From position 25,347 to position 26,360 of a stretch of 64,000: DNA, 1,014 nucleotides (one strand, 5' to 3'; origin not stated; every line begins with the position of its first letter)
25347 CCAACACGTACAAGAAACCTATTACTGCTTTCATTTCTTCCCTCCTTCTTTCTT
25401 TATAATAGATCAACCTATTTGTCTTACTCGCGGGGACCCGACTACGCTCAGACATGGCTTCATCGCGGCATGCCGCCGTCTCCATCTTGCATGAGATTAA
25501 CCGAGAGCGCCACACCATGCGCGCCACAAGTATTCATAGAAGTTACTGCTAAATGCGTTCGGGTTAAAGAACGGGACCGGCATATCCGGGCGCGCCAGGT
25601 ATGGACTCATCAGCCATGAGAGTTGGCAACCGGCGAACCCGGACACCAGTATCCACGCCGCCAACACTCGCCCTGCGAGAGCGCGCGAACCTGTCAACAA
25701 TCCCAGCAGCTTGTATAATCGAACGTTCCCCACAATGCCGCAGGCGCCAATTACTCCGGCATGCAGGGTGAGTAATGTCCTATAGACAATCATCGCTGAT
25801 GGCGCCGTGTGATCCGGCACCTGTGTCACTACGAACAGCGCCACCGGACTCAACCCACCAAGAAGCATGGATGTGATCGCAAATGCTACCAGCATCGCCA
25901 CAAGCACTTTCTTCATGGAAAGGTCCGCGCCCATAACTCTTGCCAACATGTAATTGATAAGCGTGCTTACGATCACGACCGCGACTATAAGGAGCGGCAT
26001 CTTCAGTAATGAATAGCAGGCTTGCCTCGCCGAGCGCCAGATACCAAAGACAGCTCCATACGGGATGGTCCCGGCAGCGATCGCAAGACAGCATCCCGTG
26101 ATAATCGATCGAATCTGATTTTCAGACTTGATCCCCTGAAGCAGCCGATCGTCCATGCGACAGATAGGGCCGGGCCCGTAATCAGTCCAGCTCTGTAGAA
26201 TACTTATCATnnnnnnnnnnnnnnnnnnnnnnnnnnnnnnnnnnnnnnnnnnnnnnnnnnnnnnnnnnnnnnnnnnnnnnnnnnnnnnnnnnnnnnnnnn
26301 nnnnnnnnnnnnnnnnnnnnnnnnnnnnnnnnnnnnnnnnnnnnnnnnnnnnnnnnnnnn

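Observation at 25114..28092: Winged-helix regulator heading a run of uncharacterised polytopic membrane proteins directly upstream of the LDI-like operon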

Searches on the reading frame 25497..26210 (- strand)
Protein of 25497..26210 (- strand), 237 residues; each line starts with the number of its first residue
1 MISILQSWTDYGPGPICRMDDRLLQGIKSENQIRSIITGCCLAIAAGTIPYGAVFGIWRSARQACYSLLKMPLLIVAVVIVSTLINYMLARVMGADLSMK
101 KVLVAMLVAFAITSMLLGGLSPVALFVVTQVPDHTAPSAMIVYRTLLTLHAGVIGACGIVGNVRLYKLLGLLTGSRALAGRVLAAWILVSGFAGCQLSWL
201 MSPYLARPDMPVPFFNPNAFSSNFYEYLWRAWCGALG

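Call 3: search_protein_families(library=pfam, proteins=[window:25497-26210:-], max_evalue=0.1)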
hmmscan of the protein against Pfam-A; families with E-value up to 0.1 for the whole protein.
window:25497-26210:- (237 aa): 1 family
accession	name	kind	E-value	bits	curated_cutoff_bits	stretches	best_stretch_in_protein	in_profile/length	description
PF19747.4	DUF6234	-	0.042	14.7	27.5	1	42-113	22-93/129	Family of unknown function (DUF6234)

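Call 4: search_protein_families(library=ncbifam, proteins=[window:25497-26210:-], max_evalue=0.1)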
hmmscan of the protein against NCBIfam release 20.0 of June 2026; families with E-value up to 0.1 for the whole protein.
window:25497-26210:- (237 aa): 0 families

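Call 81: search_protein_families(library=padloc, proteins=[window:25497-26210:-], max_evalue=0.01)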
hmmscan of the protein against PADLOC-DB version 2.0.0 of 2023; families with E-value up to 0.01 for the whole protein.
window:25497-26210:- (237 aa): 0 families

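Call 82: search_protein_families(library=phrogs, proteins=[window:25497-26210:-], max_evalue=0.01)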
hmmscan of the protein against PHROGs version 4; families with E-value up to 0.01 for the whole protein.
window:25497-26210:- (237 aa): 0 families
